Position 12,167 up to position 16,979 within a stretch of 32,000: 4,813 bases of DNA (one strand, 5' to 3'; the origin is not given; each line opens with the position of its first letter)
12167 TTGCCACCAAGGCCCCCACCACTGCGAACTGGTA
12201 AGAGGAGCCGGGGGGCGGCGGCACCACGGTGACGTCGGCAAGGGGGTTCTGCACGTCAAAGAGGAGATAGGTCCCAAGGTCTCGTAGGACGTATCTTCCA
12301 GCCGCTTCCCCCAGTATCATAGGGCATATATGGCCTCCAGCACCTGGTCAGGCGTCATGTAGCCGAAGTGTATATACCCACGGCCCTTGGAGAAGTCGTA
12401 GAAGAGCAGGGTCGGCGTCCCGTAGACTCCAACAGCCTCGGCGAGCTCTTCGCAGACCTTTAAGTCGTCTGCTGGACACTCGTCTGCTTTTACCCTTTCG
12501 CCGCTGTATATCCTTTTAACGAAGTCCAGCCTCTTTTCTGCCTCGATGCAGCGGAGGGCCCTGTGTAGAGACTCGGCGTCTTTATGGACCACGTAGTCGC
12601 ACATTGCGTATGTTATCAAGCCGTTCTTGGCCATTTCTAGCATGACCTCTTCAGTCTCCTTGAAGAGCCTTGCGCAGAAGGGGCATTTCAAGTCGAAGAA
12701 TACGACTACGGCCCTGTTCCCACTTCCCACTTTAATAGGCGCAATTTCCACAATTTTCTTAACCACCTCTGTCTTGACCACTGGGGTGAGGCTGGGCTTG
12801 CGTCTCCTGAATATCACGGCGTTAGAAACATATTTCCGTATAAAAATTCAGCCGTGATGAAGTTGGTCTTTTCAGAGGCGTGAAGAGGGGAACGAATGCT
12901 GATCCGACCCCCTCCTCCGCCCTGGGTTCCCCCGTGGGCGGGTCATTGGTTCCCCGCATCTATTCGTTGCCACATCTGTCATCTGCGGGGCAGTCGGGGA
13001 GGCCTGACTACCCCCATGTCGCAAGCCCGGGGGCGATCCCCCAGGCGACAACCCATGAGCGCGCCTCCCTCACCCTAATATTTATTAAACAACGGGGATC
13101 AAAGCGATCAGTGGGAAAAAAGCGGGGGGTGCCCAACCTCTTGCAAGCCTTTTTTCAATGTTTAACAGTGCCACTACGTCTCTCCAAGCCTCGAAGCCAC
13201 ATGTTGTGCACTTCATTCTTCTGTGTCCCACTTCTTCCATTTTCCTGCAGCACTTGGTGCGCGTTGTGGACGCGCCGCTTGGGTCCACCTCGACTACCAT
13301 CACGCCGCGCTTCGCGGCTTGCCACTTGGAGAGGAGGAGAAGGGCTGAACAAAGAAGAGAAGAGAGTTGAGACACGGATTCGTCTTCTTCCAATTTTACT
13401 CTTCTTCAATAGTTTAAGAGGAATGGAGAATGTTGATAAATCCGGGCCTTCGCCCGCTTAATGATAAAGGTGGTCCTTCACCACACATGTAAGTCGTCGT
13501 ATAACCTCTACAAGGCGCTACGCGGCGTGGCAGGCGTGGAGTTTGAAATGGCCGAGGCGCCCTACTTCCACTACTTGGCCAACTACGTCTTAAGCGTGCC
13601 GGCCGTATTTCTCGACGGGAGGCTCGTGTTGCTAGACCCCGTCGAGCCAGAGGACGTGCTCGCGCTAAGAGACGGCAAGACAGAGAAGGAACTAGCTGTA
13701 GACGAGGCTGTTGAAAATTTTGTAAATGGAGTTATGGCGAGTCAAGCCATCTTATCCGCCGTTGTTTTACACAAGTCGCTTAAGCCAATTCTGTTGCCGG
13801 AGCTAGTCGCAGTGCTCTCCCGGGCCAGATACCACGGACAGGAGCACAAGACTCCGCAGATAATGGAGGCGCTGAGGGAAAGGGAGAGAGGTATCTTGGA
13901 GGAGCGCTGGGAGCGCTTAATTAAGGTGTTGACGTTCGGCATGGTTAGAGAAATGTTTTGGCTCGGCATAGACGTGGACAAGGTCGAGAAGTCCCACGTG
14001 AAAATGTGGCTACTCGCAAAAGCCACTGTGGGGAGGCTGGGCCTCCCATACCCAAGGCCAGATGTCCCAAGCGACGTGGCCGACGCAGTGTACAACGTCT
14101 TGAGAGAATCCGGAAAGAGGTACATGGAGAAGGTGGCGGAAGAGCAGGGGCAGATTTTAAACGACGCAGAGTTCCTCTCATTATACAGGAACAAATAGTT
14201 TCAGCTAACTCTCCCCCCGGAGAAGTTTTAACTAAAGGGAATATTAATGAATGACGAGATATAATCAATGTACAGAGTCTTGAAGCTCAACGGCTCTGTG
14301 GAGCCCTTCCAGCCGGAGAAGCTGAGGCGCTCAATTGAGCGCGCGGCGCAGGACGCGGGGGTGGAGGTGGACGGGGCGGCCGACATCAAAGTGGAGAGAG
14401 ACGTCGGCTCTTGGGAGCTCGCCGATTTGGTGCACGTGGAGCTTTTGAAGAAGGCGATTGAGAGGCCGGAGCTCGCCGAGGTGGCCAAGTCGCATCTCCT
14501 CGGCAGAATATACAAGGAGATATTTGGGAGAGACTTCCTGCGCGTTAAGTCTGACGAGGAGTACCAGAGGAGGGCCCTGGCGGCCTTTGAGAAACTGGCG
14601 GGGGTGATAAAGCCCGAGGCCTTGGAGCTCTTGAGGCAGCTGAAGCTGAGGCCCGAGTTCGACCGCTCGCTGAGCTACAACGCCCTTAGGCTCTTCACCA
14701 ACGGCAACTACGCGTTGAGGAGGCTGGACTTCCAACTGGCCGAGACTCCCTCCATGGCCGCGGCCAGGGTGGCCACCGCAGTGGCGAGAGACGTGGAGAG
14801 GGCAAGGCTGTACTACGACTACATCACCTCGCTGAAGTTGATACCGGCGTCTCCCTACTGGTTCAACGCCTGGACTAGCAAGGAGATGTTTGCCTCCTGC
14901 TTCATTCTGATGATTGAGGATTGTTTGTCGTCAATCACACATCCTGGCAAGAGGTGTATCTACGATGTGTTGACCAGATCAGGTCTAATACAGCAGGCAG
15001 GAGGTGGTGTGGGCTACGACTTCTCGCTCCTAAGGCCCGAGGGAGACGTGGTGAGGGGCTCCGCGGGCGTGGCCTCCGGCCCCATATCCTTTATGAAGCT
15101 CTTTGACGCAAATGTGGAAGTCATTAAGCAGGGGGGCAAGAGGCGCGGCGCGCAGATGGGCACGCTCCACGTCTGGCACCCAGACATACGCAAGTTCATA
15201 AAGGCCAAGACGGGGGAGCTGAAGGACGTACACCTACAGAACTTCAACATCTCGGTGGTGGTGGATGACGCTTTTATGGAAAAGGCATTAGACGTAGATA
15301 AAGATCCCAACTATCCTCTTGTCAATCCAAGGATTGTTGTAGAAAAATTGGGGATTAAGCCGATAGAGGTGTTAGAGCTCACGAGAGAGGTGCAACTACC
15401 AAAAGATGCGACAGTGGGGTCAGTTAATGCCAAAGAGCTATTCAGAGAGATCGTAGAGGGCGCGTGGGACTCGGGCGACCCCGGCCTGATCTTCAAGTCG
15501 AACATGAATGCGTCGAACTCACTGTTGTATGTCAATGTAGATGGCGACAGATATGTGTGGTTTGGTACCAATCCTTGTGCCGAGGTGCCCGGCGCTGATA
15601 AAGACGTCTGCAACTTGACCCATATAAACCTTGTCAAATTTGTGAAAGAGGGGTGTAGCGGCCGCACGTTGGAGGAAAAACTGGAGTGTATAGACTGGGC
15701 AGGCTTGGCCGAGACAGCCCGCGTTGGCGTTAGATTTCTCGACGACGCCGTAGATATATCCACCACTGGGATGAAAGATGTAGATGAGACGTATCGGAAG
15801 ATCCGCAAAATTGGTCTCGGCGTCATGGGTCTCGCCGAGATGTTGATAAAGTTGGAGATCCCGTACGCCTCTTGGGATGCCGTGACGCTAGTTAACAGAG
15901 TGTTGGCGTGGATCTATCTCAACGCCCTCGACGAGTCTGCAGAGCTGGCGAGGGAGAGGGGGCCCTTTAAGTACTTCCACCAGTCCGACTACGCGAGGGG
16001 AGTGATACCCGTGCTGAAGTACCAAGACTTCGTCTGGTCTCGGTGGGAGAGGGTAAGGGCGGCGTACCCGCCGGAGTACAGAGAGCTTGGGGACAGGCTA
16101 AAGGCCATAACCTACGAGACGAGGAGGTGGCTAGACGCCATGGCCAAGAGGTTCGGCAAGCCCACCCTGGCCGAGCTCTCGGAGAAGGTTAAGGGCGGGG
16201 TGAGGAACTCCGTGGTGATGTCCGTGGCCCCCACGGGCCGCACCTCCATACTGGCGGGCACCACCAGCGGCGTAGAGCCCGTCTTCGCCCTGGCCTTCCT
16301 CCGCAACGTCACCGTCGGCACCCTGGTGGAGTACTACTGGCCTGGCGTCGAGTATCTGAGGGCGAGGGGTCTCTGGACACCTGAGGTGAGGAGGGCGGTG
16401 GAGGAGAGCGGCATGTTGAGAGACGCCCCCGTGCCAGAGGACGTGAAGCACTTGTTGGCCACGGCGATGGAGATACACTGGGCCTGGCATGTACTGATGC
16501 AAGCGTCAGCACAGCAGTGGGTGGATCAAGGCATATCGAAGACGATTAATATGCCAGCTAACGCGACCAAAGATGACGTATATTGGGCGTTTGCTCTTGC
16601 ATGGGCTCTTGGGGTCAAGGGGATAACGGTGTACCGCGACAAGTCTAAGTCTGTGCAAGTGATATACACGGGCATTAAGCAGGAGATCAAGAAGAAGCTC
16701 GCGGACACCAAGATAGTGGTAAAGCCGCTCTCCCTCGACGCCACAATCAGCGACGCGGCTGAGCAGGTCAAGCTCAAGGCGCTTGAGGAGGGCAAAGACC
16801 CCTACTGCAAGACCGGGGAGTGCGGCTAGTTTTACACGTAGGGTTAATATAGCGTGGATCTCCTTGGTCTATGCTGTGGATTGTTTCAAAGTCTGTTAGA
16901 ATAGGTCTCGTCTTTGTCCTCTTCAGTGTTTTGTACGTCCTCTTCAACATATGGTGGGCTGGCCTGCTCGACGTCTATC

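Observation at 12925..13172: Conserved four-helix non-coding module retained by two decayed tnpB elements, with a compensatory base-pair swap and its own TATA-like box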

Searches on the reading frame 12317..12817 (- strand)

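Call 9: search_protein_families(library=pfam, proteins=[window:12317-12817:-], max_evalue=0.01)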
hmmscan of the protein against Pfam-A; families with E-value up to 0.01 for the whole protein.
window:12317-12817:- (166 aa): 3 families
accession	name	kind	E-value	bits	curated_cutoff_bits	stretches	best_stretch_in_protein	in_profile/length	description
PF13098.12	Thioredoxin_2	-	5.2e-11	43.3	27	1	31-161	3-102/104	Thioredoxin-like domain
PF13462.12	Thioredoxin_4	-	2.7e-08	34.6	23.2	1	36-104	16-88/165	Thioredoxin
PF01323.26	DSBA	-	0.00034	20.9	25.6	0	37-57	2-22/191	DSBA-like thioredoxin domain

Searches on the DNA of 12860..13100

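Call 90: search_rna_families(source=window, start=12860, end=13100, threshold=evalue, max_evalue=10, show_alignments=3)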
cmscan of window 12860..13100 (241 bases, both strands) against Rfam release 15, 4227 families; matches with E-value up to 10: 10.
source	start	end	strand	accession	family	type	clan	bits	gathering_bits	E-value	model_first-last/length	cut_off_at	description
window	12881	13058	-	RF02354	BjrC80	Gene; sRNA;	-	15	80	0.72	1-162/162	no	Bradyrhizobiaceae sRNA BjrC80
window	12885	12914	-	RF03964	mir-H1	Gene; miRNA;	-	14.8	97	7.3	1-85/85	no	mir-H1 microRNA precursor family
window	12860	12961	-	RF02832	Scr5676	Gene; sRNA;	-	14.3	56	2.1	1-100/130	3'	Streptomyces RNA 5676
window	12882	12916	-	RF04279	mir-H20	Gene; miRNA;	CL00141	13.1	99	8.6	1-82/82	no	mir-H20 microRNA precursor family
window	12878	12920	-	RF03778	mir-483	Gene; miRNA;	-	12.7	60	9.8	1-75/75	no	mir-483 microRNA precursor family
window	12875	12904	+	RF01152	sR1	Gene; snRNA; snoRNA; CD-box;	-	12.5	45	0.45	26-57/57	no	Small nucleolar RNA sR1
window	12882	12960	-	RF00075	MIR166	Gene; miRNA;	-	12.1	60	4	1-111/111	no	mir-166 microRNA precursor family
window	12875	12904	+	RF01133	sR3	Gene; snRNA; snoRNA; CD-box;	-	10.8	41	1.4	26-55/55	no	Small nucleolar RNA sR3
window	13004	13075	-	RF02040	HOTTIP_1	Gene; lncRNA;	-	10.6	50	5.4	1-57/57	no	HOXA transcript at the distal tip, conserved region 1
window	12860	12904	+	RF01129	sR44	Gene; snRNA; snoRNA; CD-box;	-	9.6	45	5.3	11-55/55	5'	Small nucleolar RNA sR44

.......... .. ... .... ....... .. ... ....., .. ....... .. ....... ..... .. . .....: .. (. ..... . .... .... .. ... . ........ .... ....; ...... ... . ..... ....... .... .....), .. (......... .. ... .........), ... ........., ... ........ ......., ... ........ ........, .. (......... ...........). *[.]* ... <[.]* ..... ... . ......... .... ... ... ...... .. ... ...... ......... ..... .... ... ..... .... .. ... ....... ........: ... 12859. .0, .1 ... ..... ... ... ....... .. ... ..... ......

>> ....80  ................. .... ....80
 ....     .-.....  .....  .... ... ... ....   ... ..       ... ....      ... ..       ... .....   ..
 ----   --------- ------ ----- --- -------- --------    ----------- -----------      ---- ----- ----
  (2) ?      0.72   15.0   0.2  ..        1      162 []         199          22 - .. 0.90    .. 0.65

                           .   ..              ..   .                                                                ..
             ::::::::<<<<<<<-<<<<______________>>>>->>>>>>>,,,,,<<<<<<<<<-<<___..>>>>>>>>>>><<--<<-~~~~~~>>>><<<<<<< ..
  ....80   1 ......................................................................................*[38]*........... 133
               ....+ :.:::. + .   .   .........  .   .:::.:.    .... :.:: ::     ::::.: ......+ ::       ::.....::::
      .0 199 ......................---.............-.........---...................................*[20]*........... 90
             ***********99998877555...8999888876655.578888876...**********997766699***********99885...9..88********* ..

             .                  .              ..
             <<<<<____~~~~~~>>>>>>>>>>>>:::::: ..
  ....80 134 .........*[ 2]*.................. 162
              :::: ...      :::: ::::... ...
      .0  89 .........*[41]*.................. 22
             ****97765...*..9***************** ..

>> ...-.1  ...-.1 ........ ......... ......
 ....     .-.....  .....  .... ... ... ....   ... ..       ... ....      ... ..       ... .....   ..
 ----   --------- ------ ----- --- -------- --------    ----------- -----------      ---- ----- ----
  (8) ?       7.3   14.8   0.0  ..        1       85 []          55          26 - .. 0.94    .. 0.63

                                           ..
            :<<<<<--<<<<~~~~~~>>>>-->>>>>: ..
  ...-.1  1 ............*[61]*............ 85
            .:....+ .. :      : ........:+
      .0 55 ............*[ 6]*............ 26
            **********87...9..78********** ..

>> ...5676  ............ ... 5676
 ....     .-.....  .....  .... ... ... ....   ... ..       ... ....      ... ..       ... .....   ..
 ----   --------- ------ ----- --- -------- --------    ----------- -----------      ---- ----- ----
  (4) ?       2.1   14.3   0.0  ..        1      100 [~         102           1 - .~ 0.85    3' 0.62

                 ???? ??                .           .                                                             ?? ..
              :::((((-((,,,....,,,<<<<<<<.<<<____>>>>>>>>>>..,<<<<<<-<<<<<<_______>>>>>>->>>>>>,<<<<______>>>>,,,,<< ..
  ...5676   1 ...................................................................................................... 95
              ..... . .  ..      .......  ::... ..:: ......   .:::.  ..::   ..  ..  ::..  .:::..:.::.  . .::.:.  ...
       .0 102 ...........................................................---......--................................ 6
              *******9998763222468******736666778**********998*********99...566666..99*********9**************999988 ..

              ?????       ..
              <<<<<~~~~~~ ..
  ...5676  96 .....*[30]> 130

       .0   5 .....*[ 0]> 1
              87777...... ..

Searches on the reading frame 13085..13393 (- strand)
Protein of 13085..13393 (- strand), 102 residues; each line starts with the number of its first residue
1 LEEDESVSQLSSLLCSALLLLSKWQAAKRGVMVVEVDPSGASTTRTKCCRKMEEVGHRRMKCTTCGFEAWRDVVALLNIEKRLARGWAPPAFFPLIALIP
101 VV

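Call 9: search_protein_families(library=pfam, proteins=[window:13085-13393:-], max_evalue=0.01)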
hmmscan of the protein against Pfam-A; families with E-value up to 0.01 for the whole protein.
window:13085-13393:- (102 aa): 1 family
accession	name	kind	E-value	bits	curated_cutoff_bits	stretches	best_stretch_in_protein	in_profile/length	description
PF07282.18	Cas12f1-like_TNB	-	3.2e-11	43.7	26.3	1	23-79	9-60/60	Cas12f1-like, TNB domain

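Call 71: search_protein_families(library=ncbifam, proteins=[window:13085-13393:-], max_evalue=0.001)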
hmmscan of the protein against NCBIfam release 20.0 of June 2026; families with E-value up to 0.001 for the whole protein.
window:13085-13393:- (102 aa): 2 families
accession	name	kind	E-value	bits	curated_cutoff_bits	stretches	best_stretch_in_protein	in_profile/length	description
NF040570.1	guided_TnpB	subfamily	1.7e-12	47.3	100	1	23-82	327-389/389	RNA-guided endonuclease TnpB family protein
NF049972.1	CRISPR_Cas12f2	exception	5.1e-06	25.5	450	1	15-82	446-518/524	type V CRISPR-associated effector Cas12f2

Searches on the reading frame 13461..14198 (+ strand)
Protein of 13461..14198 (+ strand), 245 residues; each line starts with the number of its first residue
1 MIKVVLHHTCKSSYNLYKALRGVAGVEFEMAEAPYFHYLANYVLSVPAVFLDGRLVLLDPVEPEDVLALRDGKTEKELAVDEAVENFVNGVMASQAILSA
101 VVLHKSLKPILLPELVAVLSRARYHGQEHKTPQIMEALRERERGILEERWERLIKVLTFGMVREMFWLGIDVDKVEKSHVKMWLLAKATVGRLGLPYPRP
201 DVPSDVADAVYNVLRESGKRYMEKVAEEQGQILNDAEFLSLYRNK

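Call 9: search_protein_families(library=pfam, proteins=[window:13461-14198:+], max_evalue=0.01)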
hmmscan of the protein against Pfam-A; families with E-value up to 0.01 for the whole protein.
window:13461-14198:+ (245 aa): 1 family
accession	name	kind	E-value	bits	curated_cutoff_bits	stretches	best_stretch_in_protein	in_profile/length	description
PF13192.12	Thioredoxin_3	-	0.00032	21.1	24.8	1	2-57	3-61/76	Thioredoxin domain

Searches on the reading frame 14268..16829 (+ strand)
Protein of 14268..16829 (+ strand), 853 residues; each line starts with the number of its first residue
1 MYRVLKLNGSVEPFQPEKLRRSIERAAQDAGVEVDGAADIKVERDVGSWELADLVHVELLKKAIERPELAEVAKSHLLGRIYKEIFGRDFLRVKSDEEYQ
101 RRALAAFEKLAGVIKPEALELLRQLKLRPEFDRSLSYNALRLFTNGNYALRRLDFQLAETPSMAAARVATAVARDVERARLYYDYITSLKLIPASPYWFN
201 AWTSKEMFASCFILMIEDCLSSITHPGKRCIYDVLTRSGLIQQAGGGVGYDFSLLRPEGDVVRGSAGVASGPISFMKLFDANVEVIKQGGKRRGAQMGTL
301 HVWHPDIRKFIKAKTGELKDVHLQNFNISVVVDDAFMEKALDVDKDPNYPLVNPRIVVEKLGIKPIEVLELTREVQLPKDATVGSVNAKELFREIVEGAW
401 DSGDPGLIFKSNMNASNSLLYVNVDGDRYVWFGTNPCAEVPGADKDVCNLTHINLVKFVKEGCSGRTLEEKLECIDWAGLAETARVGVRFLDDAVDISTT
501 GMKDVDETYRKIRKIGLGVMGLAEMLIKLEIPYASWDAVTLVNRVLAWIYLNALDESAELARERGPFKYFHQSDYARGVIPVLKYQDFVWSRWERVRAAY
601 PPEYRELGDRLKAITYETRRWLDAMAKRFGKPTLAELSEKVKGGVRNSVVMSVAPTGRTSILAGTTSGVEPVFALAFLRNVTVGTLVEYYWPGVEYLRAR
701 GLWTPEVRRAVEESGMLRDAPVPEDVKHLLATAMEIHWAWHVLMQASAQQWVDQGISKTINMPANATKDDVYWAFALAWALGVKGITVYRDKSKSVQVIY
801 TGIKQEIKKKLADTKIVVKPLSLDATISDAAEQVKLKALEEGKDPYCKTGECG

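Call 33: find_encoding_contigs(protein=window:14268-16829:+, flank=10000, max_places=4)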
Protein window:14268-16829:+ (853 aa): 15 contigs read that carry it; 4 places shown.
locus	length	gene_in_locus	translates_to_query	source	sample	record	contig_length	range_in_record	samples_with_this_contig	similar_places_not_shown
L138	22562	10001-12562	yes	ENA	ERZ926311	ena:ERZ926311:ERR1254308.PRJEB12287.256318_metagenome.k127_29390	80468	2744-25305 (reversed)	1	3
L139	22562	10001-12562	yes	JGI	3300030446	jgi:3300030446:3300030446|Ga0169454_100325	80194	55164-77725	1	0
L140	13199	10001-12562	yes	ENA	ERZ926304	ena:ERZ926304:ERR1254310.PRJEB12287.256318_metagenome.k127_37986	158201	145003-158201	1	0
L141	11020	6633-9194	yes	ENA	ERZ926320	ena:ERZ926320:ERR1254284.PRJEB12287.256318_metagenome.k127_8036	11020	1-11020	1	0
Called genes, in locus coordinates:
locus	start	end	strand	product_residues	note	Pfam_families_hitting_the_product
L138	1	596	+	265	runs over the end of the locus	PF04015:DUF362 (weak)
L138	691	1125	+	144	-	PF00238:Ribosomal_L14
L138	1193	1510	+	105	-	-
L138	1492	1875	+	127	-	-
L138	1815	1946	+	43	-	-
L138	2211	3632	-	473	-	PF05221:AdoHcyase, PF02826:2-Hacid_dh_C (weak), PF00670:AdoHcyase_NAD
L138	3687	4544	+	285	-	PF06745:ATPase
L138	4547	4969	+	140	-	PF08279:HTH_11 (faint), PF12840:HTH_20 (faint), PF13384:HTH_23 (weak)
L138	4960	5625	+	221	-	PF03483:B3_4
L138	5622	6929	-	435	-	-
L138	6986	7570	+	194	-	-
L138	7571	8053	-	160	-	-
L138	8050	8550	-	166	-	PF13098:Thioredoxin_2, PF13462:Thioredoxin_4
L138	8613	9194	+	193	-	-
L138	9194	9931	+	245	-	-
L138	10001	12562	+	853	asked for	PF03477:ATP-cone (weak), PF00317:Ribonuc_red_lgN, PF02867:Ribonuc_red_lgC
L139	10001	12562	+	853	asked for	PF03477:ATP-cone (weak), PF00317:Ribonuc_red_lgN, PF02867:Ribonuc_red_lgC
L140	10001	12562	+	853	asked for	PF03477:ATP-cone (weak), PF00317:Ribonuc_red_lgN, PF02867:Ribonuc_red_lgC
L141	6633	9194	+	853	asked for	PF03477:ATP-cone (weak), PF00317:Ribonuc_red_lgN, PF02867:Ribonuc_red_lgC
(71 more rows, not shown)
